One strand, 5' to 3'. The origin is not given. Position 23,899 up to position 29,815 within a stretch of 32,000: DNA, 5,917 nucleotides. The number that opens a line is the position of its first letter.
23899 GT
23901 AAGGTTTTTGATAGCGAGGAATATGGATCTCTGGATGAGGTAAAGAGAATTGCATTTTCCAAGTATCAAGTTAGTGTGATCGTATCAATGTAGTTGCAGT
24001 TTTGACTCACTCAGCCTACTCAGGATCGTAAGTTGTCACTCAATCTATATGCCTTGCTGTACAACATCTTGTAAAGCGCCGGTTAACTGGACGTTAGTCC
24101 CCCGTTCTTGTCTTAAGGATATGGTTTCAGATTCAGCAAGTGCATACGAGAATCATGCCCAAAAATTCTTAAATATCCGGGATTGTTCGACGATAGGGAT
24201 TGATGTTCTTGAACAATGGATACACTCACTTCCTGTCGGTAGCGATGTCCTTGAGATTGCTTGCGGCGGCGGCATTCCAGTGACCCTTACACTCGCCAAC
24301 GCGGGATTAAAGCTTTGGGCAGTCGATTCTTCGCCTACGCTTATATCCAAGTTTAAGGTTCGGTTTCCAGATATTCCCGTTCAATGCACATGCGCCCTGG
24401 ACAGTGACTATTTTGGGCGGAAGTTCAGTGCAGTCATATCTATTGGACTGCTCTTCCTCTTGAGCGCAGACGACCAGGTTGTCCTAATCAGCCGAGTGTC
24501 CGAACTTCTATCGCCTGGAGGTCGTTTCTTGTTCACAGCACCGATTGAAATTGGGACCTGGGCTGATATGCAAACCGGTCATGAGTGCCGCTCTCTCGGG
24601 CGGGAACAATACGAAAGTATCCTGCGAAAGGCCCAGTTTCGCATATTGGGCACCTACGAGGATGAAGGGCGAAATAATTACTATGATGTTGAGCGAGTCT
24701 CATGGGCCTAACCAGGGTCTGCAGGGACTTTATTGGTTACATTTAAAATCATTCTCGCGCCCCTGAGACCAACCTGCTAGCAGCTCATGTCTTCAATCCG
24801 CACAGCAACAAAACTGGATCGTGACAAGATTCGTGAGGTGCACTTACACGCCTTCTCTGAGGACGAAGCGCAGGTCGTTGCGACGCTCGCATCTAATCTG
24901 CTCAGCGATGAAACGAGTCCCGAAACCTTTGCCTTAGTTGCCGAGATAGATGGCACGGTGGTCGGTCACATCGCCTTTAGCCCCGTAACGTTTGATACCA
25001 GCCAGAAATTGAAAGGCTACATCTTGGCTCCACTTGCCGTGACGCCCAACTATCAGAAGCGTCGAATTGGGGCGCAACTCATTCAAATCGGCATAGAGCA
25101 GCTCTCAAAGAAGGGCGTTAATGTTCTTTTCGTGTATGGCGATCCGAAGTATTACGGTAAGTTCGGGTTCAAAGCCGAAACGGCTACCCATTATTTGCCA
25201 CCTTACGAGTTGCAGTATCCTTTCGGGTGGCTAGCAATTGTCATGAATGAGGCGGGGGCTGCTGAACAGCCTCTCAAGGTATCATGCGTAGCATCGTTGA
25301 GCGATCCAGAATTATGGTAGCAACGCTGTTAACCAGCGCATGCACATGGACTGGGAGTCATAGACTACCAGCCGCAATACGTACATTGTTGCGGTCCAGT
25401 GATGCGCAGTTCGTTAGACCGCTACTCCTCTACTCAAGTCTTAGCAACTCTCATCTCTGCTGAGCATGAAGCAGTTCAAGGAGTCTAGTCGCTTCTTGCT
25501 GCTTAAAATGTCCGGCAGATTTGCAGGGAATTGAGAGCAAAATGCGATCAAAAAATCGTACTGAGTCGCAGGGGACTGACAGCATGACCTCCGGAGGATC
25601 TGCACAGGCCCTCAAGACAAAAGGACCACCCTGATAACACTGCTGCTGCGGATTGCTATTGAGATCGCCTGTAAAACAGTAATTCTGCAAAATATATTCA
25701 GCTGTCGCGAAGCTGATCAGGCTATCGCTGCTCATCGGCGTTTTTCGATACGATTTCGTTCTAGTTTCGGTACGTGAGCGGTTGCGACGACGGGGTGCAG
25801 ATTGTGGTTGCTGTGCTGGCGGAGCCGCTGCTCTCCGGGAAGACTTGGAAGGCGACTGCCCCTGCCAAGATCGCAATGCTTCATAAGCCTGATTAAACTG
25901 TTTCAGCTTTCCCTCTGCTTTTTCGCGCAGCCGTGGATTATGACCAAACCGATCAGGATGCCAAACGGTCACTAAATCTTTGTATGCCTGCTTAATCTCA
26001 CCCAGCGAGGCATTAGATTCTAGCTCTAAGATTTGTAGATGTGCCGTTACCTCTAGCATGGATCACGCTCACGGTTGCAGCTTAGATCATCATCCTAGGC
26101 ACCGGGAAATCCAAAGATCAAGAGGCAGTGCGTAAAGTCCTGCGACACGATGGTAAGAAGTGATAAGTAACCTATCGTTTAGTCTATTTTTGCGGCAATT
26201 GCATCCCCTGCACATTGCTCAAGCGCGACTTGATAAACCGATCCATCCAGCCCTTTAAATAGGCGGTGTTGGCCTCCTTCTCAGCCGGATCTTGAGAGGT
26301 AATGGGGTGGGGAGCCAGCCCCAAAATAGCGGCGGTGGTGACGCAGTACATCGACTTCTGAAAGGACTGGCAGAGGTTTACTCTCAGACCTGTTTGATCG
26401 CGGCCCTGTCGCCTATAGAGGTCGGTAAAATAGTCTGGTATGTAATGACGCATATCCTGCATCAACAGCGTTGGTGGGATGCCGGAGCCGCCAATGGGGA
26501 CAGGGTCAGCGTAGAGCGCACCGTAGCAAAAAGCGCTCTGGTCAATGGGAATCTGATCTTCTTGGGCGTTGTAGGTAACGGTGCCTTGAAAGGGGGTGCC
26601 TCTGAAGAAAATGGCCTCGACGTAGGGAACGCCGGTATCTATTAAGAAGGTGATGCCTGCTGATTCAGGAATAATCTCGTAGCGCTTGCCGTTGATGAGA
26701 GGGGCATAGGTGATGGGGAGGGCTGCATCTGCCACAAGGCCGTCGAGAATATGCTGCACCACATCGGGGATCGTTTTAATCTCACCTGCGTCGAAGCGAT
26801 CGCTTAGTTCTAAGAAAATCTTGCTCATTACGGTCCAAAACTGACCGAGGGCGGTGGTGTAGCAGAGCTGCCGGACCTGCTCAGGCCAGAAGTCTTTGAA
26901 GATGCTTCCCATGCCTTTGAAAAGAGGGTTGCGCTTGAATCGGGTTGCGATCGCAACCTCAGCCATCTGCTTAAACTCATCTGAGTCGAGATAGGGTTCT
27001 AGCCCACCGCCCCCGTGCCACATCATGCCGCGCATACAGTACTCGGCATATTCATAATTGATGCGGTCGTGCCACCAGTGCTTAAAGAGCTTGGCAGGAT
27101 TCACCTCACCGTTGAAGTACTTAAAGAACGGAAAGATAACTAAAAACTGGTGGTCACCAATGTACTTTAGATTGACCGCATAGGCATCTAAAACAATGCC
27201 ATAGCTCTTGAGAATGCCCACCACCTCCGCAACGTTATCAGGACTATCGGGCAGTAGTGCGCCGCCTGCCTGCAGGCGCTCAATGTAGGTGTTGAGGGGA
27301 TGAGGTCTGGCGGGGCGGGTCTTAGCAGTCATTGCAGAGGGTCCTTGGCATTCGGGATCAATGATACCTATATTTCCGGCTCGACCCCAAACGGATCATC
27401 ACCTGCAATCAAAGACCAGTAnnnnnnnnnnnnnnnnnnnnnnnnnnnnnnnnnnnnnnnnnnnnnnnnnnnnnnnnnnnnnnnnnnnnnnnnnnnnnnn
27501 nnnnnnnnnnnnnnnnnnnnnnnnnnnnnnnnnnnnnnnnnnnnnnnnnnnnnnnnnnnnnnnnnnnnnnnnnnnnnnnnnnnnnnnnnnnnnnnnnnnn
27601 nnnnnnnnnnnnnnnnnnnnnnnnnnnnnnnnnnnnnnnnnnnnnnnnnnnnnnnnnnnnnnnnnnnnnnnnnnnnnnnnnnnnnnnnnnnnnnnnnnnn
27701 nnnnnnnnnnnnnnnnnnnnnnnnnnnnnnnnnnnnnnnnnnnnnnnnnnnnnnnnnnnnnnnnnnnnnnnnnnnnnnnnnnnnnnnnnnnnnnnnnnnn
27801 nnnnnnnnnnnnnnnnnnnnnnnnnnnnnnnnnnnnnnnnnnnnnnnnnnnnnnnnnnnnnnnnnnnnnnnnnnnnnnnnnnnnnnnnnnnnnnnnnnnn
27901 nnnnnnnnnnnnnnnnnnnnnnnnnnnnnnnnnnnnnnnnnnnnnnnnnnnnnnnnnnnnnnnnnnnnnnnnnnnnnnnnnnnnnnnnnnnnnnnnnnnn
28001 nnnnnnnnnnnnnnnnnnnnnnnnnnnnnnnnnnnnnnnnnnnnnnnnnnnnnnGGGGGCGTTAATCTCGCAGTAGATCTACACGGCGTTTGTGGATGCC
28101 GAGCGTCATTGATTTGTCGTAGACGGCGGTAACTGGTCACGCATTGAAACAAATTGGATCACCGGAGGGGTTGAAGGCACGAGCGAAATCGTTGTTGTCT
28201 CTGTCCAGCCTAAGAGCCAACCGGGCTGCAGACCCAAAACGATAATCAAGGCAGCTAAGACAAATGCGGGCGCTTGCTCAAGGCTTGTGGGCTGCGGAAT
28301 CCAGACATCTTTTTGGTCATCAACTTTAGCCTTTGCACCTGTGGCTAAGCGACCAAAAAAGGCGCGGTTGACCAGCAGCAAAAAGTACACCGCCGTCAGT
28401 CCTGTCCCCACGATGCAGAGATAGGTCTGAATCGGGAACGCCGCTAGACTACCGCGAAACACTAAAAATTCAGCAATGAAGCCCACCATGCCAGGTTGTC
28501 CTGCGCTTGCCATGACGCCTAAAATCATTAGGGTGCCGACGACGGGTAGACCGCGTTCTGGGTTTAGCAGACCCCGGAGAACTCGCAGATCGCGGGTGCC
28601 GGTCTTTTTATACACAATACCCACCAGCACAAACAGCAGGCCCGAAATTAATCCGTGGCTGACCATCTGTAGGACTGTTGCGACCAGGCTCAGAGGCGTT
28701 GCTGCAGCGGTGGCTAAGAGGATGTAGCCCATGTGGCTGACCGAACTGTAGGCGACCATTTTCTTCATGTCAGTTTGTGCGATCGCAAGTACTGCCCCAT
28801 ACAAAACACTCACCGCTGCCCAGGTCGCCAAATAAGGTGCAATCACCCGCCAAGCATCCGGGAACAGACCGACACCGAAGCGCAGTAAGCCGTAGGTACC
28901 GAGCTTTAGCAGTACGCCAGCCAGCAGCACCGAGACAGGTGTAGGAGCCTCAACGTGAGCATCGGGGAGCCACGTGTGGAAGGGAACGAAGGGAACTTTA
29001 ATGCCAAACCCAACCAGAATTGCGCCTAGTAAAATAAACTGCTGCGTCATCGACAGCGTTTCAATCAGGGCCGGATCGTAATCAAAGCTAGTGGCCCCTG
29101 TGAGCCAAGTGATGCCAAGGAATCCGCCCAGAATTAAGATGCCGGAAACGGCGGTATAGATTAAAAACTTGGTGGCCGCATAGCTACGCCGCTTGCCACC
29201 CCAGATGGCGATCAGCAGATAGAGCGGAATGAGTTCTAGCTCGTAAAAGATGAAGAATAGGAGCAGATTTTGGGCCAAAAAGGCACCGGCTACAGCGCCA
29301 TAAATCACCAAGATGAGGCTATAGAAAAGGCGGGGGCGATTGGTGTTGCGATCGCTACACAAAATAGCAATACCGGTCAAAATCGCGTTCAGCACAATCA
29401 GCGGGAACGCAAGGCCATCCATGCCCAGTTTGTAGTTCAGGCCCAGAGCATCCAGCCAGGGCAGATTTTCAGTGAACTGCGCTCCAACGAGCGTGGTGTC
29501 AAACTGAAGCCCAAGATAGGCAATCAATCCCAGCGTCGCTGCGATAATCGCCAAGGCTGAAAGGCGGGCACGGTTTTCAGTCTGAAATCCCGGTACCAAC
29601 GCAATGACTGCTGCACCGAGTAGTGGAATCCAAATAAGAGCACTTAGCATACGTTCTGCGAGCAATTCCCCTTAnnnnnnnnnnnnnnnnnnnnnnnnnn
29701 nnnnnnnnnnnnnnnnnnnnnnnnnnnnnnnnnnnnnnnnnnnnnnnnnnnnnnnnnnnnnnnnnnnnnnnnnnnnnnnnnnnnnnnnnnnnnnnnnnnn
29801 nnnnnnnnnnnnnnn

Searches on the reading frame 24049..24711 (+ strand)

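Call 22: search_protein_families(library=pfam, proteins=[window:24049-24711:+], max_evalue=0.00001)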
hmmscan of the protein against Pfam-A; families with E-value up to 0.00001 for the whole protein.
window:24049-24711:+ (220 aa): 4 families
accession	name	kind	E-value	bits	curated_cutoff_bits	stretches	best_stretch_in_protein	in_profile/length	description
PF13649.12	Methyltransf_25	-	7.6e-10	39.8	27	1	67-158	1-97/97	Methyltransferase domain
PF08241.18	Methyltransf_11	-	1.2e-06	29.5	21.2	1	68-162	1-95/95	Methyltransferase domain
PF13489.12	Methyltransf_23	-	4.6e-06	26.9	27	1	61-199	20-161/164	Methyltransferase domain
PF08242.18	Methyltransf_12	-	5.5e-06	27.5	30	0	68-160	1-98/98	Methyltransferase domain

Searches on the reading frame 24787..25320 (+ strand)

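Call 22: search_protein_families(library=pfam, proteins=[window:24787-25320:+], max_evalue=0.00001)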
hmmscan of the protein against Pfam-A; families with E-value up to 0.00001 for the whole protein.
window:24787-25320:+ (177 aa): 3 families
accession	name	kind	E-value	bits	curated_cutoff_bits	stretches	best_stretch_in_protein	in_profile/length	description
PF00583.31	Acetyltransf_1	-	1.2e-10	42.1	20.7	1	42-128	28-116/116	Acetyltransferase (GNAT) family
PF13527.13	Acetyltransf_9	-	3.4e-10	40.4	25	1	4-129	2-125/127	Acetyltransferase (GNAT) domain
PF13508.13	Acetyltransf_7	-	2.2e-09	38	27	1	49-129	5-83/84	Acetyltransferase (GNAT) domain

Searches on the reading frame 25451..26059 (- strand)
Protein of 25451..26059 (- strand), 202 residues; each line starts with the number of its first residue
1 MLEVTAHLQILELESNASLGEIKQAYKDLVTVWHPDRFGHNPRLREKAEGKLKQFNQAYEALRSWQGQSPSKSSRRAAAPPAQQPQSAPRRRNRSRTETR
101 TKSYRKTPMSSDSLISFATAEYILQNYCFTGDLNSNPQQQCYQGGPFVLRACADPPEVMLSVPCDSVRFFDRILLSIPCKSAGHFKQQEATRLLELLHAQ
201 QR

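Call 22: search_protein_families(library=pfam, proteins=[window:25451-26059:-], max_evalue=0.00001)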
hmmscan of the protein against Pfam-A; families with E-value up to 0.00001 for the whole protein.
window:25451-26059:- (202 aa): 1 family
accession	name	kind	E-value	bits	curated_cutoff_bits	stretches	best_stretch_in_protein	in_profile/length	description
PF00226.36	DnaJ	-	1.4e-10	41.5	27.8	1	9-63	4-54/63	DnaJ domain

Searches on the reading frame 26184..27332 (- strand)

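Call 22: search_protein_families(library=pfam, proteins=[window:26184-27332:-], max_evalue=0.00001)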
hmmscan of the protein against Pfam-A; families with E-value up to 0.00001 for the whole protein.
window:26184-27332:- (382 aa): 1 family
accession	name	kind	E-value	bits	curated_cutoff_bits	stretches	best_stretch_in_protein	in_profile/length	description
PF10216.14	ChpXY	-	1.8e-180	600.1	25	1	16-366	1-351/352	CO2 hydration protein (ChpXY)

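Call 65: search_protein_families(library=ncbifam, proteins=[window:26184-27332:-], max_evalue=1e-10)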
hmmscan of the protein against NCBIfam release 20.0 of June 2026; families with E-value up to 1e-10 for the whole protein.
window:26184-27332:- (382 aa): 1 family
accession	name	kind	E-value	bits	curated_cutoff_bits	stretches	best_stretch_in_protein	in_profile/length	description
TIGR01964.1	chpXY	subfamily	4.1e-164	546.3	293.7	2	75-375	103-410/411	CO2 hydration protein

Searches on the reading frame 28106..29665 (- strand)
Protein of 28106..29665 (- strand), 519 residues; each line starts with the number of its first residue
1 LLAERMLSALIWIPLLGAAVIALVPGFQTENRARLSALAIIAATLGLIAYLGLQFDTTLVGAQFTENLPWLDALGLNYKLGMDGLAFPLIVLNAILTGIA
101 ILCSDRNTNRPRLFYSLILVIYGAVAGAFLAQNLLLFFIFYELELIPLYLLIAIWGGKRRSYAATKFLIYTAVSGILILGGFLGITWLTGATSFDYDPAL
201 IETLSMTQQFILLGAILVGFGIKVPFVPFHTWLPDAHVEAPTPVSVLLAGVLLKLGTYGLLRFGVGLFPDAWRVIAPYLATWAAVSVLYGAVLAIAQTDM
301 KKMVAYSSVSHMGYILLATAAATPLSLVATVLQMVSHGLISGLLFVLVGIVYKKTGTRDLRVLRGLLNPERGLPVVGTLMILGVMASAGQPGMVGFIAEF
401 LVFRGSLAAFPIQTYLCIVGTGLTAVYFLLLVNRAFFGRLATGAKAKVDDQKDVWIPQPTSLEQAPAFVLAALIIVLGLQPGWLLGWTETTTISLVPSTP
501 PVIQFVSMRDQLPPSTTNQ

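Call 22: search_protein_families(library=pfam, proteins=[window:28106-29665:-], max_evalue=0.00001)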
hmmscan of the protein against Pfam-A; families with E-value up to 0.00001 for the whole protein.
window:28106-29665:- (519 aa): 1 family
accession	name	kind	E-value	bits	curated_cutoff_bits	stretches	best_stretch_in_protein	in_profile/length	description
PF00361.26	Proton_antipo_M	-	5.3e-72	242.9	21.5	1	131-423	1-293/294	NADH:quinone oxidoreductase/Mrp antiporter, TM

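Call 65: search_protein_families(library=ncbifam, proteins=[window:28106-29665:-], max_evalue=1e-10)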
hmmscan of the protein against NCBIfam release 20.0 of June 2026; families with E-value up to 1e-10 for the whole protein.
window:28106-29665:- (519 aa): 74 families (the best 25 are shown)
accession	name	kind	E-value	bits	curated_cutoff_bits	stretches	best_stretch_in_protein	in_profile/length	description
NF005060.0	PRK06473.1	equivalog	5.9e-234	777.4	747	1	6-504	1-490/500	NADH-quinone oxidoreductase subunit M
NF005611.0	PRK07363.1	equivalog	1.4e-205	683.6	764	1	6-504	1-490/501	NADH-quinone oxidoreductase subunit M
TIGR01972.1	NDH_I_M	subfamily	2.5e-161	537.7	263.8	1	7-495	1-482/486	NADH-quinone oxidoreductase subunit M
NF009212.0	PRK12561.1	subfamily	1.6e-122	410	645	1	6-495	8-495/531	NAD(P)H-quinone oxidoreductase subunit 4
NF002713.0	PRK02546.1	subfamily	2.9e-109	366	827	1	7-442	11-451/533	NAD(P)H-quinone oxidoreductase subunit 4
NF004499.0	PRK05846.1-3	equivalog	4.9e-105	352.1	585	1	3-496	3-485/502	NADH-quinone oxidoreductase subunit M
NF004501.0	PRK05846.1-5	subfamily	3.3e-104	349.4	598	1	3-486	3-474/492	NADH-quinone oxidoreductase subunit M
NF004500.0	PRK05846.1-4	equivalog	1.7e-103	347.1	550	1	5-489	5-496/525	NADH-quinone oxidoreductase subunit M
NF004498.0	PRK05846.1-1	equivalog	7.8e-99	331.8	614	1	6-489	2-490/509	NADH-quinone oxidoreductase subunit M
NF004505.0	PRK05846.2-5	equivalog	9.8e-98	328.1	700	1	4-495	2-481/508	NADH-quinone oxidoreductase subunit M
NF004506.0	PRK05846.2-6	equivalog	6.8e-87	292.8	789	1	4-485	4-479/493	NADH-quinone oxidoreductase subunit M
NF004504.0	PRK05846.2-3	equivalog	9.1e-84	282.3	785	1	36-443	44-449/499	NADH-quinone oxidoreductase subunit M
NF004502.0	PRK05846.2-1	equivalog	7.8e-78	262.4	791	1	6-481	5-483/500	NADH-quinone oxidoreductase subunit M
NF004503.0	PRK05846.2-2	subfamily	7e-60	203.6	720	1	16-440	8-443/490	NADH-quinone oxidoreductase subunit M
NF009288.0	PRK12648.1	equivalog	5.4e-57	193.6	1104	1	6-489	2-479/954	monovalent cation/H+ antiporter subunit A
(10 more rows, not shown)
